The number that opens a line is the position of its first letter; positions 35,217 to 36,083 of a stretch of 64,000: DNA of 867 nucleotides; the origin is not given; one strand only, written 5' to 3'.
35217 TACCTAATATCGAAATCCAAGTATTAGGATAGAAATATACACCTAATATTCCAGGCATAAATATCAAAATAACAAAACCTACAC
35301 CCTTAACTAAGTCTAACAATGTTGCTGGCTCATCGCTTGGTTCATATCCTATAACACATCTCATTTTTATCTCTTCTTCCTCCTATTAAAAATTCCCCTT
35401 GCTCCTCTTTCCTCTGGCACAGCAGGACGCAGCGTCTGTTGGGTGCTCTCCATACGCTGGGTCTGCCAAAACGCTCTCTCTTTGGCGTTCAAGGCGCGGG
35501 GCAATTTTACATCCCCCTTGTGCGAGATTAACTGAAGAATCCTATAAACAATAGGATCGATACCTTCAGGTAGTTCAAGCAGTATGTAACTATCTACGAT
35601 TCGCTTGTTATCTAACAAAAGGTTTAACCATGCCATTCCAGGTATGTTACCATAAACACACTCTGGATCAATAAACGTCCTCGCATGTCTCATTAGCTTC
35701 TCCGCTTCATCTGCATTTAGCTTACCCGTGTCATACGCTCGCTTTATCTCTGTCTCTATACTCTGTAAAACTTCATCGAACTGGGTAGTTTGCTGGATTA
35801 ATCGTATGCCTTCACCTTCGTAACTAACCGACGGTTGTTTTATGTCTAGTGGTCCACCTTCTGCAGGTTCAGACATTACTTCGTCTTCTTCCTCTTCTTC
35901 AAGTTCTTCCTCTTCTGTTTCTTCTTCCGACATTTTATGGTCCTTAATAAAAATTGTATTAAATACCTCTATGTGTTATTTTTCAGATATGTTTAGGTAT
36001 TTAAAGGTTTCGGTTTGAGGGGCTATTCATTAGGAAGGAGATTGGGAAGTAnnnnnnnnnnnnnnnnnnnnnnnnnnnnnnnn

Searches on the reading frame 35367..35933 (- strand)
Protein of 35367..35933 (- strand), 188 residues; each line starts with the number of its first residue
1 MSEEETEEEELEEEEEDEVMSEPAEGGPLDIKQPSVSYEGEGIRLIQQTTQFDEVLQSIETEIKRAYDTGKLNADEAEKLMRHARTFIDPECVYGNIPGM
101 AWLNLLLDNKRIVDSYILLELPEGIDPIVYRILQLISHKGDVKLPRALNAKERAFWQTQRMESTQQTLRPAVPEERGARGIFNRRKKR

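Call 8: search_protein_families(library=pfam, proteins=[window:35367-35933:-], max_evalue=0.01)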
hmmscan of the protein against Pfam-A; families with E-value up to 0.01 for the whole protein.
window:35367-35933:- (188 aa): 0 families

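Call 27: search_protein_families(library=phrogs, proteins=[window:35367-35933:-], max_evalue=0.01)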
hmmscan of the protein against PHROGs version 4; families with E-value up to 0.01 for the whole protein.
window:35367-35933:- (188 aa): 0 families

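Call 107: search_solved_structures(query=window:35367-35933:-, max_evalue=1)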
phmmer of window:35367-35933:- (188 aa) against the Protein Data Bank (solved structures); distinct sequences matched with E-value up to 1: 0.
